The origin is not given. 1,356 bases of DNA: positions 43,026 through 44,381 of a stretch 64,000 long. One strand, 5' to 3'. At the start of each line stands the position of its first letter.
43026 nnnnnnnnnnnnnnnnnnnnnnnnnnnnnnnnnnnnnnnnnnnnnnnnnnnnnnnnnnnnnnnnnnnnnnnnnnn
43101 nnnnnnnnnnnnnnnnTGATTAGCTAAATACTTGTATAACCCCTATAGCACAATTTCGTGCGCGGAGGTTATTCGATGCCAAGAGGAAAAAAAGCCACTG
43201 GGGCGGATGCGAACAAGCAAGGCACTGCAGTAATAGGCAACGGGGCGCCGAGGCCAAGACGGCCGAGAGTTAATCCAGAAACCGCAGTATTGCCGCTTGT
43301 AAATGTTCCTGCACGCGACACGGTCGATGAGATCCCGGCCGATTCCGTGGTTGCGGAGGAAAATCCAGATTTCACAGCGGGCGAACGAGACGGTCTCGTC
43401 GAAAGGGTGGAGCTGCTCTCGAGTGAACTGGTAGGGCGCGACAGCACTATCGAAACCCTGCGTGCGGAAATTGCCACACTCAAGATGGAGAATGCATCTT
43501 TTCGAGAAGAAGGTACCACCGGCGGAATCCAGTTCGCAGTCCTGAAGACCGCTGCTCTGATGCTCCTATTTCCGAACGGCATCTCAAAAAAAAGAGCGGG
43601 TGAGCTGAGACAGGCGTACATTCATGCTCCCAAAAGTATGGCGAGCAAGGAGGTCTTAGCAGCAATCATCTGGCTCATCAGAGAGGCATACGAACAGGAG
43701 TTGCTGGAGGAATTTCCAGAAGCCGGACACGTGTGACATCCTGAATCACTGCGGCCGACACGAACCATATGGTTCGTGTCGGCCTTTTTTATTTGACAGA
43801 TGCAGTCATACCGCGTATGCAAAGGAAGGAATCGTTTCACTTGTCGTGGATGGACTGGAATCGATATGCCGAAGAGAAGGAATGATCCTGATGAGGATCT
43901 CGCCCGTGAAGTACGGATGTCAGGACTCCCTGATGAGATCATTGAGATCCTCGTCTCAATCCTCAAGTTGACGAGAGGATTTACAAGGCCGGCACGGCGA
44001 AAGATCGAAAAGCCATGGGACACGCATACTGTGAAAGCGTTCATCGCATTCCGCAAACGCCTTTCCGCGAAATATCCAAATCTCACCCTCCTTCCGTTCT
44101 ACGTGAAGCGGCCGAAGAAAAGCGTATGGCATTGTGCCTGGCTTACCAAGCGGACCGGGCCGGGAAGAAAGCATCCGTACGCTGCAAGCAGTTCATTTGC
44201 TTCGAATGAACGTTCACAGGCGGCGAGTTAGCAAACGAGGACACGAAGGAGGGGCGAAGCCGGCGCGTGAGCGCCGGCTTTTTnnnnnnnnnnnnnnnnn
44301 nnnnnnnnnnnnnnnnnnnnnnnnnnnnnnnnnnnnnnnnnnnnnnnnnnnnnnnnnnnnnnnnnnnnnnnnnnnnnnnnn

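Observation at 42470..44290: Low-GC islet between tgt and the desaturase: sRNA candidate, second hairpin-terminated segment and two orphan proteins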

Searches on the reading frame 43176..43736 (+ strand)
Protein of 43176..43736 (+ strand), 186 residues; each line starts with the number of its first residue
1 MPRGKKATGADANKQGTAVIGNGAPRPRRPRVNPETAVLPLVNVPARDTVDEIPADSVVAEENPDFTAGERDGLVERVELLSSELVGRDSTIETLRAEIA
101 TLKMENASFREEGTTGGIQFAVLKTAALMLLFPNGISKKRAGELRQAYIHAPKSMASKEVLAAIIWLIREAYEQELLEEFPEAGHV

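Call 8: search_protein_families(library=pfam, proteins=[window:43176-43736:+], max_evalue=0.1)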
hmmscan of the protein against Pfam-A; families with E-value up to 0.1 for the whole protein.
window:43176-43736:+ (186 aa): 1 family
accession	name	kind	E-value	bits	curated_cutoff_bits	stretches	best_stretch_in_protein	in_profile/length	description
PF06005.17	ZapB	-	0.093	13.7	31.5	0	91-112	19-40/71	Cell division protein ZapB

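Call 15: find_homologous_proteins(query=window:43176-43733:+, max_evalue=0.01)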
Query window:43176-43733:+ (186 aa): 2 proteins with E <= 0.01 among 289 candidates.
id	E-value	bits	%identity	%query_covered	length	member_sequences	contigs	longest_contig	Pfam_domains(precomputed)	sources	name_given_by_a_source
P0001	1.1e-113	395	100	100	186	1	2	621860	-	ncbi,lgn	-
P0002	3.7e-76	273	71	100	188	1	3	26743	-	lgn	-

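Call 17: find_encoding_contigs(protein=P0002, flank=10000, max_places=6)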
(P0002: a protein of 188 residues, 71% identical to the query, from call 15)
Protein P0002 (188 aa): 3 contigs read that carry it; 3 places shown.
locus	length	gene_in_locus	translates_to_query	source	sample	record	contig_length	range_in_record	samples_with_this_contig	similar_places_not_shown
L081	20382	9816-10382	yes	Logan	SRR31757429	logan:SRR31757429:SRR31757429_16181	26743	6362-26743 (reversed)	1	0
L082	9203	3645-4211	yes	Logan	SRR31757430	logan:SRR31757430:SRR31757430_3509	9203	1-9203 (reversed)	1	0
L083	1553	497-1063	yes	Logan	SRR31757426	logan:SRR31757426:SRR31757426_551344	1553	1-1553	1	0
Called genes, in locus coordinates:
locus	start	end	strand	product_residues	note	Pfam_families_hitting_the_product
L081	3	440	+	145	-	?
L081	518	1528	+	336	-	PF00389:2-Hacid_dh, PF02826:2-Hacid_dh_C, PF01262:AlaDh_PNT_C (weak), PF03446:NAD_binding_2 (weak)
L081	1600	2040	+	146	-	-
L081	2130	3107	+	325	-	PF09587:PGA_cap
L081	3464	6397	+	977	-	PF03477:ATP-cone, PF00317:Ribonuc_red_lgN, PF02867:Ribonuc_red_lgC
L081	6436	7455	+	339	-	PF00268:Ribonuc_red_sm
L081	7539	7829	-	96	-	-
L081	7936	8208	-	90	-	-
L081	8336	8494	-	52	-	-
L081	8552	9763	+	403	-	PF01702:TGT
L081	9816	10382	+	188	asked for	-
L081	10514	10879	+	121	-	-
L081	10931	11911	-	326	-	PF00487:FA_desaturase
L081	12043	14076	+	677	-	PF04851:ResIII, PF13604:AAA_30 (faint), PF17757:UvrB_inter, PF27431:UvrB_3rd, PF00271:Helicase_C, PF12344:UvrB, PF02151:UVR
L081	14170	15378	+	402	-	PF08495:FIST, PF10442:FIST_C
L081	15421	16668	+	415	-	PF13458:Peripla_BP_6, PF01094:ANF_receptor, PF13433:Peripla_BP_5 (weak)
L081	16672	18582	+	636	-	PF00512:HisKA, PF02518:HATPase_c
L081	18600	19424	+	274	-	PF00072:Response_reg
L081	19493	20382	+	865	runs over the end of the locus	PF00005:ABC_tran (faint), PF02463:SMC_N (faint), PF13191:AAA_16 (faint), PF13304:AAA_21 (faint), PF13555:AAA_29 (faint), PF13671:AAA_33 (faint), PF20720:nSTAND3 (faint), PF17760:UvrA_inter, +1 more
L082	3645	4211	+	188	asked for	-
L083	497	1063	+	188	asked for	-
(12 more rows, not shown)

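Call 19: find_encoding_contigs(protein=P0001, flank=10000, max_places=6)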
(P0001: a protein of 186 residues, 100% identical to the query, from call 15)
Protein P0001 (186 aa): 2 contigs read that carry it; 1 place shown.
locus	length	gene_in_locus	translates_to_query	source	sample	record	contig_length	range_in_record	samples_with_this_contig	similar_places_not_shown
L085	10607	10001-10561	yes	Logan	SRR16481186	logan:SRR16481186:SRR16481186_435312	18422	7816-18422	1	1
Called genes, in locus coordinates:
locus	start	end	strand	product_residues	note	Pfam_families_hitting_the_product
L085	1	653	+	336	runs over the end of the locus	PF00389:2-Hacid_dh, PF02826:2-Hacid_dh_C, PF01262:AlaDh_PNT_C (weak), PF03446:NAD_binding_2 (weak), PF22660:RS_preATP-grasp-like (faint)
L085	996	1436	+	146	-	-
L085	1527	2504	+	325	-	PF09587:PGA_cap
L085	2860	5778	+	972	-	PF03477:ATP-cone, PF00317:Ribonuc_red_lgN, PF02867:Ribonuc_red_lgC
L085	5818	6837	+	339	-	PF00268:Ribonuc_red_sm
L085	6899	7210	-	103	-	-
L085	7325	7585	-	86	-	-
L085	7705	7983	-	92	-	-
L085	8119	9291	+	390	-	PF01702:TGT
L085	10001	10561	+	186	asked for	-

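Call 45: search_protein_families(library=phrogs, proteins=[window:43176-43733:+], max_evalue=0.1)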
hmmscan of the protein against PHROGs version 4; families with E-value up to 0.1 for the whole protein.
window:43176-43733:+ (186 aa): 0 families

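Call 46: search_protein_families(library=padloc, proteins=[window:43176-43733:+], max_evalue=0.1)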
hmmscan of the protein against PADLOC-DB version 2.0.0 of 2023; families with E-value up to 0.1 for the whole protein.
window:43176-43733:+ (186 aa): 0 families

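Call 51: predict_structure(alignment_id=A5)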
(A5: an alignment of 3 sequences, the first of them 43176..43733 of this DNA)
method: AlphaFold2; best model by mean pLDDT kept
length: 186 residues; sequences in the alignment: 3
mean_pLDDT: 50.8   pTM: 0.22
mean pLDDT of the five models: 50.8, 49.3, 46.6, 45.3, 45.1
residues with pLDDT >= 90: 0; 70-90: 0; 50-70: 103; < 50: 83
segments of 3 or more residues with pLDDT < 50: 1-25, 35-63, 113-122, 154-158, 184-186
pLDDT, mean of each block of 10 residues (from residue 1): 39 39 46 45 40 44 53 61 52 63 56 48 52 57 56 48 60 55 50
secondary structure, 60 per line:
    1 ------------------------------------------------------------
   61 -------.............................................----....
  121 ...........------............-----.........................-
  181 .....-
elements in order: H68-112 H117-131 H138-149 H155-179 H181-185

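Call 57: search_protein_families(library=ncbifam, proteins=[window:43176-43733:+], max_evalue=0.1)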
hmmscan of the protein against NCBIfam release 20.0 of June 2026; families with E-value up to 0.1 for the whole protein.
window:43176-43733:+ (186 aa): 0 families

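Call 59: search_solved_structures(query=A2, max_evalue=1)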
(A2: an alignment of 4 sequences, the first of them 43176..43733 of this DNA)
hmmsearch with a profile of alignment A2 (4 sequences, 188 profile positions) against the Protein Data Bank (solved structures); distinct sequences matched with E-value up to 1: 6.
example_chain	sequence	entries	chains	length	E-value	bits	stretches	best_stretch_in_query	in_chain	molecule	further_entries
9rgy_A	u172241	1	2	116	0.41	13.5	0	63-127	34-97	sc-apCC3-CW-0NTT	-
6uui_X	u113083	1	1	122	0.43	13.4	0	75-115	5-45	Keratin, type I cytoskeletal 10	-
6r8f_B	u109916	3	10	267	0.55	13.1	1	75-115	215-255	BRISC complex subunit Abraxas 2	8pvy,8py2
9r1o_A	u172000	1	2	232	0.56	13.1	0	72-112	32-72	sc-apCC-6-DPH-NR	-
4dzm_A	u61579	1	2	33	0.74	12.7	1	100-126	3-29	COILED-COIL PEPTIDE CC-DI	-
4dzn_A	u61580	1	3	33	0.78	12.6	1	100-126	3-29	COILED-COIL PEPTIDE CC-PIL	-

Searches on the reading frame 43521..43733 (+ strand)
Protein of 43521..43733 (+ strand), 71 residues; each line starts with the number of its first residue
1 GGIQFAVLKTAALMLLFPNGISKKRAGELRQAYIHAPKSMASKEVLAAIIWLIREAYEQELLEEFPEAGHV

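Call 34: find_homologous_proteins(query=A4, max_evalue=0.1)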
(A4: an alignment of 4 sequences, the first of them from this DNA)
Query A4 (4 sequences) (71 aa, profile of the alignment): 1 proteins with E <= 0.1 among 102 candidates.
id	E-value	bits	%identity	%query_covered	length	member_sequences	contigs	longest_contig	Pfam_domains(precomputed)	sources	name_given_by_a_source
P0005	4.9e-27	112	35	72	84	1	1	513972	-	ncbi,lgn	-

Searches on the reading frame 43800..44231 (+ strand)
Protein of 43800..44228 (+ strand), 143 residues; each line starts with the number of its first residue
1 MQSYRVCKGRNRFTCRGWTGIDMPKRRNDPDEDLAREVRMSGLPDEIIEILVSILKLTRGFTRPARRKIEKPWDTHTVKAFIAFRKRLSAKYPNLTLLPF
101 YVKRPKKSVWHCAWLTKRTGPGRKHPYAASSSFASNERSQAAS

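Call 8: search_protein_families(library=pfam, proteins=[window:43866-44231:+, window:43800-44231:+], max_evalue=0.1)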
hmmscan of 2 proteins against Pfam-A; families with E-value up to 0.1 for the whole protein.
window:43866-44231:+ (121 aa): 0 families

window:43800-44231:+ (143 aa): 0 families

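Call 16: find_homologous_proteins(query=window:43866-44228:+, max_evalue=0.01)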
Query window:43866-44228:+ (121 aa): 2 proteins with E <= 0.01 among 24 candidates.
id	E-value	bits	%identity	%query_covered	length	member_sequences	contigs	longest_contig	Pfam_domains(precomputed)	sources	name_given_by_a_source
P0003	1.7e-73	262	98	100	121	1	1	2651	-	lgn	-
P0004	6.6e-48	179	65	99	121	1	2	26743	-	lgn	-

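Call 18: find_encoding_contigs(protein=P0003, flank=10000, max_places=6)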
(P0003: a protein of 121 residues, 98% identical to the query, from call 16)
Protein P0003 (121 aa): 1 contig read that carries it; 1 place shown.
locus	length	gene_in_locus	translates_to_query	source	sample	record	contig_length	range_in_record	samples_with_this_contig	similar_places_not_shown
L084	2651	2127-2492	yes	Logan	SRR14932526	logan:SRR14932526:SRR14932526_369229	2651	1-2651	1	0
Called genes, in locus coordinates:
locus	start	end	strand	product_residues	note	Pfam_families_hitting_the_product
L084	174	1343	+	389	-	PF01702:TGT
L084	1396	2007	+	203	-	-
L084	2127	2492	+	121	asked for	-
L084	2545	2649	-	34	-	?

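Call 39: list_cluster_members(proteins=[P0001, window:43800-44228:+, window:43866-44228:+, window:41285-42463:+, window:44284-45333:-])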
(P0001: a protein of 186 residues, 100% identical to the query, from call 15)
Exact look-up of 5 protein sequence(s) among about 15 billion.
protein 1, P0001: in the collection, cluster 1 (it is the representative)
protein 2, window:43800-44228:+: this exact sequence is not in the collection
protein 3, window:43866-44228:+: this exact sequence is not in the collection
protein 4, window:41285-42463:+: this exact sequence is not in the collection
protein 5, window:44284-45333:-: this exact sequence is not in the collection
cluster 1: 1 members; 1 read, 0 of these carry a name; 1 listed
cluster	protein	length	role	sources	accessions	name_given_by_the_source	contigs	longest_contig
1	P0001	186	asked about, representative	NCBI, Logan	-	-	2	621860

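Call 40: predict_structure(alignment_id=A3)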
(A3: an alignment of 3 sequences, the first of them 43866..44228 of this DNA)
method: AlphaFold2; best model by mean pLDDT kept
length: 121 residues; sequences in the alignment: 3
mean_pLDDT: 57.6   pTM: 0.49
mean pLDDT of the five models: 57.6, 56.4, 56.2, 55.4, 55.0
residues with pLDDT >= 90: 0; 70-90: 41; 50-70: 31; < 50: 49
segments of 3 or more residues with pLDDT < 50: 1-5, 39-41, 77-83, 85-91, 97-121
pLDDT, mean of each block of 10 residues (from residue 1): 52 78 77 60 55 74 75 53 46 50 40 33 40
secondary structure, 60 per line:
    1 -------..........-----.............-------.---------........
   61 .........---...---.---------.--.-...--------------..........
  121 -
elements in order: H8-17 H23-35 H53-69 E73-75 E94-96 H111-120

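Call 43: search_protein_representatives(alignment_id=A3)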
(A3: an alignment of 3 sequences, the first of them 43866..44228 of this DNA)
Query: 3 sequences, 121 profile positions. Proteins with E-value up to 0.001 (for the whole library): 1; up to 1e-10: 1; up to 1e-30: 1. The best 1 are listed.
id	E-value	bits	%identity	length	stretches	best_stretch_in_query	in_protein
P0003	1.3e-73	260.7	-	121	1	1-121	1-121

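Call 45: search_protein_families(library=phrogs, proteins=[window:43866-44228:+, L084:1396-2004:+], max_evalue=0.1)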
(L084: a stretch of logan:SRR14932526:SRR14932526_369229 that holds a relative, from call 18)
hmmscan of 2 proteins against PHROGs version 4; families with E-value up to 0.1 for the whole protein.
window:43866-44228:+ (121 aa): 0 families

L084:1396-2004:+ (203 aa): 2 families
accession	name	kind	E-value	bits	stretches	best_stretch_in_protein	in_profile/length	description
phrog_996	-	unknown function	0.0013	19.6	1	60-110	6-56/248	-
phrog_3534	-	unknown function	0.045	14.8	1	86-127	62-103/117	-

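Call 46: search_protein_families(library=padloc, proteins=[window:43866-44228:+, L084:1396-2004:+], max_evalue=0.1)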
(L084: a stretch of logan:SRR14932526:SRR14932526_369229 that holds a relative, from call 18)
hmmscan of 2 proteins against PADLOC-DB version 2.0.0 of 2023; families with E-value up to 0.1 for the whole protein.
window:43866-44228:+ (121 aa): 0 families

L084:1396-2004:+ (203 aa): 0 families

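Call 57: search_protein_families(library=ncbifam, proteins=[window:43866-44228:+, L084:1396-2004:+], max_evalue=0.1)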
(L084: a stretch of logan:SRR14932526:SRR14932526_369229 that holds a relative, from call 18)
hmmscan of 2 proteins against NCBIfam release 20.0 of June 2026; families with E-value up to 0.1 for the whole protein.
window:43866-44228:+ (121 aa): 0 families

L084:1396-2004:+ (203 aa): 0 families

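Call 58: search_solved_structures(query=A3, max_evalue=1)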
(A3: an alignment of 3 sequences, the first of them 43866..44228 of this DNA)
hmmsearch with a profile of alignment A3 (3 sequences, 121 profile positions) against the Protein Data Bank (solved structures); distinct sequences matched with E-value up to 1: 0.
